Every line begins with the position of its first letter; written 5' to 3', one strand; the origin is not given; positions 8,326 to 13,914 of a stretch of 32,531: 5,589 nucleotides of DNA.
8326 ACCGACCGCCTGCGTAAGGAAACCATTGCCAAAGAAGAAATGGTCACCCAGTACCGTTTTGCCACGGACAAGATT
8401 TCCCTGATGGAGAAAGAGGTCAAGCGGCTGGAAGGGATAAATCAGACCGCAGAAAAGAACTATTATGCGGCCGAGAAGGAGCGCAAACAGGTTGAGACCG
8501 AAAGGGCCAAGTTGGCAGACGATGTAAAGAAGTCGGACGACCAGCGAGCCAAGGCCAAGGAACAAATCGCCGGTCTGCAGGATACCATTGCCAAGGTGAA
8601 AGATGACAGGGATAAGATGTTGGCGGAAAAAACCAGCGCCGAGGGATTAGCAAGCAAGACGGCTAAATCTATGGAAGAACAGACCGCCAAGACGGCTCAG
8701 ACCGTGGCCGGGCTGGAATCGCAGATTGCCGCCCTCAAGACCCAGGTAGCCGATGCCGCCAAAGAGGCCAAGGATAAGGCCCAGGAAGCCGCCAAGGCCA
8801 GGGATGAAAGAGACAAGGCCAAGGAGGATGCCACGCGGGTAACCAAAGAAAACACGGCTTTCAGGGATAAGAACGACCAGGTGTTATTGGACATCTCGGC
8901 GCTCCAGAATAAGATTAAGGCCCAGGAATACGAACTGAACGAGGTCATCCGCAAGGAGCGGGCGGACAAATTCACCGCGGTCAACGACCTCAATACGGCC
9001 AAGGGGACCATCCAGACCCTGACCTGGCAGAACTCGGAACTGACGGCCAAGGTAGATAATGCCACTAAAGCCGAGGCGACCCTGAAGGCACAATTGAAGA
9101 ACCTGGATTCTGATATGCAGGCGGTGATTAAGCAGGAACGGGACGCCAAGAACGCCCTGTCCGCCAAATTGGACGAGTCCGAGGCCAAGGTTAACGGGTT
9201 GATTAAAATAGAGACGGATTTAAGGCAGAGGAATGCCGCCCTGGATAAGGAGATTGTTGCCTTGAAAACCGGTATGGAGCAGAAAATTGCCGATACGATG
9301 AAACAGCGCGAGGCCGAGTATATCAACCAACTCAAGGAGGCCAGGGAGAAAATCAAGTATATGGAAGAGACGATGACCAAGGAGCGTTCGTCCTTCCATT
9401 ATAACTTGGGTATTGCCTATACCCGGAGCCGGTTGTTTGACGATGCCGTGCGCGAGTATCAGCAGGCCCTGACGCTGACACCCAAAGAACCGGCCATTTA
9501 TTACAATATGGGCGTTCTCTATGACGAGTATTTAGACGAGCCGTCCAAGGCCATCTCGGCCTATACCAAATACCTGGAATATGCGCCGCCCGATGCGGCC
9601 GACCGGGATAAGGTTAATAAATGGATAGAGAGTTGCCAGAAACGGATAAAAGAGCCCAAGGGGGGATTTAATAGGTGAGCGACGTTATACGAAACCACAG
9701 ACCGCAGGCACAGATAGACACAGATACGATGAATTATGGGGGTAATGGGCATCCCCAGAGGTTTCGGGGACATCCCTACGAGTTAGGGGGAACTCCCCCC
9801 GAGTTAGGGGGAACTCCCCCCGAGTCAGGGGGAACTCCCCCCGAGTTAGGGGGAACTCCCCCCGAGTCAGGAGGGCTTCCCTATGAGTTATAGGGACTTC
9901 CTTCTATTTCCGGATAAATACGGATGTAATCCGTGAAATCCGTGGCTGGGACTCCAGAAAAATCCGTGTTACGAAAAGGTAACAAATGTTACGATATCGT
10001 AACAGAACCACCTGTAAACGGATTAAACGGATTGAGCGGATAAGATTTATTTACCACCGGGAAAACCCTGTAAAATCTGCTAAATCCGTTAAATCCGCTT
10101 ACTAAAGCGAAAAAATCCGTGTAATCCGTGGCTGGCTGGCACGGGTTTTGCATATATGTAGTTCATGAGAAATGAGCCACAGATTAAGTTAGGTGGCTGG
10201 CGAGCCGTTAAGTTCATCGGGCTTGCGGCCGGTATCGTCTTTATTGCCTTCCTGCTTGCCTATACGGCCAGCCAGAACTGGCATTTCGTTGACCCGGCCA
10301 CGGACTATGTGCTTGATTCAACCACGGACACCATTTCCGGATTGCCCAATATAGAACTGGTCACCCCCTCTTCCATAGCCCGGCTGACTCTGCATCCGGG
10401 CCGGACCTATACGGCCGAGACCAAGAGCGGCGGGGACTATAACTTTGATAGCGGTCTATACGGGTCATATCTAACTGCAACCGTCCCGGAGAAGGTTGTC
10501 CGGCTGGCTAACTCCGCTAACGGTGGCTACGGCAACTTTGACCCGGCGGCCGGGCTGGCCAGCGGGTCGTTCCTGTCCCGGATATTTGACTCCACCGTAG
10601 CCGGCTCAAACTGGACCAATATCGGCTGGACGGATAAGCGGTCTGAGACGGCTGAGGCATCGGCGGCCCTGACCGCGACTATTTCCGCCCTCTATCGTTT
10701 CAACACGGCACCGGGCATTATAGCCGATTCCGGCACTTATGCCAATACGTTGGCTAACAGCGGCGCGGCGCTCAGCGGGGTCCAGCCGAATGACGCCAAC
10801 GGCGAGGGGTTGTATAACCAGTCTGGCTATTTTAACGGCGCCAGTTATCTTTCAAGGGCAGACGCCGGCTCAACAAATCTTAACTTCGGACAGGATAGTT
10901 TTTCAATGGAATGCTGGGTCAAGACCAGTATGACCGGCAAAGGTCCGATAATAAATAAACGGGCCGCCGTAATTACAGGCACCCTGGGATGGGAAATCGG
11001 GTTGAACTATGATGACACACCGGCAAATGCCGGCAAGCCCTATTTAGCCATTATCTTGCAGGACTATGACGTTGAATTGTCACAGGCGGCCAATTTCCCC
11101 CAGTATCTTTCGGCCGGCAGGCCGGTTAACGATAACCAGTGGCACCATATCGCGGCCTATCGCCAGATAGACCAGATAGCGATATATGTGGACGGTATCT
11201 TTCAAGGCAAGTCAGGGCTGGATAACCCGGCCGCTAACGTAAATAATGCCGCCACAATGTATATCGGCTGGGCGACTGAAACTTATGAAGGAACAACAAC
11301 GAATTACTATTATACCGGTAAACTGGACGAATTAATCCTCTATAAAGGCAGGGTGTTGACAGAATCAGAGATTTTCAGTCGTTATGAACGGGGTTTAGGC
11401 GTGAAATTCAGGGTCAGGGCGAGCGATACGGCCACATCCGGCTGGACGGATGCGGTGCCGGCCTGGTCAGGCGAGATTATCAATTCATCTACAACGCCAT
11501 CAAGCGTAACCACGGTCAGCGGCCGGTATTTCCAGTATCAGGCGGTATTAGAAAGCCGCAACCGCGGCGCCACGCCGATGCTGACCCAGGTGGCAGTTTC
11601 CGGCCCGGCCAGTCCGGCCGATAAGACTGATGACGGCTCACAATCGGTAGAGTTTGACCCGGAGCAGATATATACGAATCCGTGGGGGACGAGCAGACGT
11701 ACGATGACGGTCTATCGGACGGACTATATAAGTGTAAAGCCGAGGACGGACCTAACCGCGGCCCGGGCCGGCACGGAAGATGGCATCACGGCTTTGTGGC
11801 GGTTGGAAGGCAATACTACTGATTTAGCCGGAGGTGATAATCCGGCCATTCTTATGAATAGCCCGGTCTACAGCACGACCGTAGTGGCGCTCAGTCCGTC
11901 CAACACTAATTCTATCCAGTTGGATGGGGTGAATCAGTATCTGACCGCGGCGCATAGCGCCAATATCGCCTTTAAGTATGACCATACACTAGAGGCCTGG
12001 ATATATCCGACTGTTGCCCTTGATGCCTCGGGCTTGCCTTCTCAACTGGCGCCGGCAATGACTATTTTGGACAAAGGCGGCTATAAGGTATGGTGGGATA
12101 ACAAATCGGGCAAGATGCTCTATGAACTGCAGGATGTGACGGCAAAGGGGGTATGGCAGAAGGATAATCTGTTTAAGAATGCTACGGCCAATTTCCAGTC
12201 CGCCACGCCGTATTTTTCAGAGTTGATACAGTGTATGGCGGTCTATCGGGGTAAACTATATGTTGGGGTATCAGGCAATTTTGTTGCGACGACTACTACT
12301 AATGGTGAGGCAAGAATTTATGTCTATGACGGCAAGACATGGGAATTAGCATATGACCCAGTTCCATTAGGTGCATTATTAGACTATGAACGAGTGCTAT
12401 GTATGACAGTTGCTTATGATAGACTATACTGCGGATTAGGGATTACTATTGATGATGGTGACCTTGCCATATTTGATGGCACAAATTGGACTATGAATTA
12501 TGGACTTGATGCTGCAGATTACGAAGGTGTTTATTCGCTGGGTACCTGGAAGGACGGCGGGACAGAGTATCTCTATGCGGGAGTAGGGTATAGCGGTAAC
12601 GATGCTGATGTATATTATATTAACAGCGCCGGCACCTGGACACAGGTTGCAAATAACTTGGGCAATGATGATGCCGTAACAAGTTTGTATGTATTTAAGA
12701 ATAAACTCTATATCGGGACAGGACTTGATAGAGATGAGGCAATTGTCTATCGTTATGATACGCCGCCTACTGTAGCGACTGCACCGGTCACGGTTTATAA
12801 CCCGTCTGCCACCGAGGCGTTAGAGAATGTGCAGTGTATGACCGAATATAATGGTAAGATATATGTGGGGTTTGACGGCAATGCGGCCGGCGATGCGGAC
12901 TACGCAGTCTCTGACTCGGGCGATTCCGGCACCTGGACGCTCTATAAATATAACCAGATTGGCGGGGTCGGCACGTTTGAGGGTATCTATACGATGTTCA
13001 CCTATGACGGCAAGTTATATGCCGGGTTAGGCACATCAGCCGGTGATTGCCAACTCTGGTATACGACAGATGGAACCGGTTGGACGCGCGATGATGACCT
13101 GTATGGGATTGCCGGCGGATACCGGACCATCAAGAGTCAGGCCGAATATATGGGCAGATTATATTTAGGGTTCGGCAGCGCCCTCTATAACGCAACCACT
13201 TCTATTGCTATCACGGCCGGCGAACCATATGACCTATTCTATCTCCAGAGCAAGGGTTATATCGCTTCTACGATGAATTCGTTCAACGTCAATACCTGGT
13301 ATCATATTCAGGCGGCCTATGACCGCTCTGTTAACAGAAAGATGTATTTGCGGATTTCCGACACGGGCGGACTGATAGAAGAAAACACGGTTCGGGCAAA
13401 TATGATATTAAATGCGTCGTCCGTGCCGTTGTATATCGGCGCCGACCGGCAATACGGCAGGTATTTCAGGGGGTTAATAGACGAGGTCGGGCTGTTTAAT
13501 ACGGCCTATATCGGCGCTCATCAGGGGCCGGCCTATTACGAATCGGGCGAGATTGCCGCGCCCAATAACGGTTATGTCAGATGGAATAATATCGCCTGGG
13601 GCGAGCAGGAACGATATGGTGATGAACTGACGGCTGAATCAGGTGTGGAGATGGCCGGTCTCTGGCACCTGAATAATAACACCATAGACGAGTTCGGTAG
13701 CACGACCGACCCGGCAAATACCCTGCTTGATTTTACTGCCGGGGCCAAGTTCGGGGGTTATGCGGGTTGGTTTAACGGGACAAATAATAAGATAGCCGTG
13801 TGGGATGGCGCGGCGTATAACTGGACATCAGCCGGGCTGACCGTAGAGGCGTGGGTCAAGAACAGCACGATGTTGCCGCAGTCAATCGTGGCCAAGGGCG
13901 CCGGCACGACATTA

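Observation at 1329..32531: Orphan secretin module genetically coupled to a giant coiled-coil/TPR protein and a >7,400-aa Ig-repeat surface protein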

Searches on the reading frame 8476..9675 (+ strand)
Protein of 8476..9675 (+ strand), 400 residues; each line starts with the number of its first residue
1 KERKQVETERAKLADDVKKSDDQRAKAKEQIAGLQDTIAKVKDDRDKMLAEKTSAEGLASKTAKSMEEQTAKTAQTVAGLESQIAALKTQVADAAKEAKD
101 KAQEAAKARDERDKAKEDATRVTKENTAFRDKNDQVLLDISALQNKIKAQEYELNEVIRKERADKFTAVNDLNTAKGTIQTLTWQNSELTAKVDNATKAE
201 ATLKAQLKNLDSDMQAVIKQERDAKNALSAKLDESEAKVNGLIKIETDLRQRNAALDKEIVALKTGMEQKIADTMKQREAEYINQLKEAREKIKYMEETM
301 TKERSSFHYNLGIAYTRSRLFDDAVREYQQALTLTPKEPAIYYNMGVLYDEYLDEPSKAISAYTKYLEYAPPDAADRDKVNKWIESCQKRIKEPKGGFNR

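Call 84: predict_structure(protein=window:8476-9675:+)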
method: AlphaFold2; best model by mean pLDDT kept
length: 400 residues; sequences in the alignment: 1
mean_pLDDT: 69.9   pTM: 0.29
mean pLDDT of the five models: 69.9, 69.1, 68.9, 67.4, 67.2
residues with pLDDT >= 90: 1; 70-90: 242; 50-70: 104; < 50: 53
segments of 3 or more residues with pLDDT < 50: 173-181, 319-321, 324-351, 393-400
pLDDT, mean of each block of 10 residues (from residue 1): 69 78 79 82 79 58 69 79 81 76 72 74 81 86 85 82 69 48 54 74 82 84 83 84 86 85 81 74 74 69 58 51 48 40 44 52 60 61 62 42
secondary structure, 60 per line:
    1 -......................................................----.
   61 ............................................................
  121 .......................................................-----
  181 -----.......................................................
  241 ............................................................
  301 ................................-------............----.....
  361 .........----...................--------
elements in order: H2-55 H60-175 H186-332 H340-351 H356-369 H374-392

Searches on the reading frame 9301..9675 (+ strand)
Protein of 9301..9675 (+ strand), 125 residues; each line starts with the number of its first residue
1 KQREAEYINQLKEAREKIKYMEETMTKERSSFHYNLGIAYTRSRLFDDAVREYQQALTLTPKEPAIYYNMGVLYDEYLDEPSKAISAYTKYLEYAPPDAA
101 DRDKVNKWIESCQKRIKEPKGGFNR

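Call 55: search_solved_structures(query=A4, max_evalue=0.01, show_alignments=0)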
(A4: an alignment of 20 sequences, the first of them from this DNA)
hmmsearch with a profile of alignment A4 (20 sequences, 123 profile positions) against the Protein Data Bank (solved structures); distinct sequences matched with E-value up to 0.01: 275 (the best 60 are shown).
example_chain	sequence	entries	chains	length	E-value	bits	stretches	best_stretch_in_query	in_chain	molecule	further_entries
9qhb_A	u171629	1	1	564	3.3e-108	359.5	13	33-106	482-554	Engineered tetratricopeptide repeat protein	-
8bu0_A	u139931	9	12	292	6.9e-59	200.3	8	33-74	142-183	Consensus tetratricopeptide repeat protein | Crystal structure of an 8-repeat consensus TPR superhelix with Zinc. | Monomer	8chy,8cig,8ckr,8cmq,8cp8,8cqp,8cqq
9qhc_A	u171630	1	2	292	2.8e-54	185.4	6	34-106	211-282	Engineered tetratricopeptide repeat protein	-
7obi_A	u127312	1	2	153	2.4e-35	124.3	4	34-103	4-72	CTPR-rv4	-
8dtf_A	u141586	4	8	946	6.1e-35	122.9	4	35-100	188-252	Probable UDP-N-acetylglucosamine--peptide N-acetylglucosaminyltransferase SPINDLY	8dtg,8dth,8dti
7y4i_A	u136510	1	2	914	6.4e-35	122.9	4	35-100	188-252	Probable UDP-N-acetylglucosamine--peptide N-acetylglucosaminyltransferase SPINDLY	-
7yeh_B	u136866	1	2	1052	1.7e-32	115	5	34-104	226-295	UDP-N-acetylglucosamine--peptide N-acetylglucosaminyltransferase 110 kDa subunit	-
7yea_A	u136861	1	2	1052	1.7e-32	115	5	34-104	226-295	UDP-N-acetylglucosamine--peptide N-acetylglucosaminyltransferase 110 kDa subunit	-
7ntf_A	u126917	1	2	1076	2.4e-32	114.6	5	34-104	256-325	Isoform 1 of UDP-N-acetylglucosamine--peptide N-acetylglucosaminyltransferase 110 kDa subu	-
8ch0_A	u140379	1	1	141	3.7e-31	110.7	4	33-74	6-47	Consensus tetratricopeptide repeat protein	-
2fo7_A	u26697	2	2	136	6.3e-29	103.5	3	33-100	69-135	SYNTHETIC CONSENSUS TPR PROTEIN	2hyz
1w3b_A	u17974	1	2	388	6.2e-28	100.3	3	34-104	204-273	UDP-N-ACETYLGLUCOSAMINE--PEPTIDE N-ACETYLGLUCOSAMINYLTRANSFERASE 110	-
9gzg_A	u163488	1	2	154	8.4e-28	99.9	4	33-74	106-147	Engineered CTPR protein with glutamic acids for conductivity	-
6eou_A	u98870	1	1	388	1.9e-27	98.8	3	34-104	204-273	UDP-N-acetylglucosamine--peptide N-acetylglucosaminyltransferase 110 kDa subunit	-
1na0_A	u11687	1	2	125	5e-26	94.1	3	32-77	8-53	designed protein CTPR3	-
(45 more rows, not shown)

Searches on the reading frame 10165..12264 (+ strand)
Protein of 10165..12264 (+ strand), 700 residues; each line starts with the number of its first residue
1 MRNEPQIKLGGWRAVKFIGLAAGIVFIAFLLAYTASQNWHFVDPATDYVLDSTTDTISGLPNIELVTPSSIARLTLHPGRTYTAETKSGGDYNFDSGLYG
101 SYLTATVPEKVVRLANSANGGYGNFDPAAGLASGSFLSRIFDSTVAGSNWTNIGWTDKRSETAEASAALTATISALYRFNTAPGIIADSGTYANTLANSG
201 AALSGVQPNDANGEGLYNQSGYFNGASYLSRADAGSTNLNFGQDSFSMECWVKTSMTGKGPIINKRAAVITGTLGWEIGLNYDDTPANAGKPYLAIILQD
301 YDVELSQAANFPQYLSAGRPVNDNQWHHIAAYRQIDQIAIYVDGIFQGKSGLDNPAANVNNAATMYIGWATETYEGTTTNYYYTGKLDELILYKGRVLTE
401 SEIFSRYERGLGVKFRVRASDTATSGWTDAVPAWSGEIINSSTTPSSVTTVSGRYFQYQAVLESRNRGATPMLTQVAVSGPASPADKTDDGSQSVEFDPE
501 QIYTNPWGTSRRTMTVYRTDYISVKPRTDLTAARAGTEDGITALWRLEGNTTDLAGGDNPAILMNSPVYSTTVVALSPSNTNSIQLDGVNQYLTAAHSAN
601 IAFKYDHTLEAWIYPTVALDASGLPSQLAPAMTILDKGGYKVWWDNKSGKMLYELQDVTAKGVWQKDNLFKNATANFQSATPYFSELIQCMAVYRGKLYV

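Call 45: find_homologous_proteins(query=window:10165-12264:+, max_evalue=1e-8)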
Query window:10165-12264:+: 8000 candidates shared short words with the query, none scored E <= 1e-8.

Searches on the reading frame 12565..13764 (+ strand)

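Call 86: search_protein_families(library=pfam, proteins=[window:12565-13764:+], max_evalue=0.01)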
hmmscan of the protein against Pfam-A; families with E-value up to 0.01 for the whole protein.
window:12565-13764:+ (400 aa): 1 family
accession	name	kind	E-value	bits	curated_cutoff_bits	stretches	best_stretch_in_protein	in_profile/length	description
PF13385.13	Laminin_G_3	-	1.4e-09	38.7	27.6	1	230-314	63-144/151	Concanavalin A-like lectin/glucanases superfamily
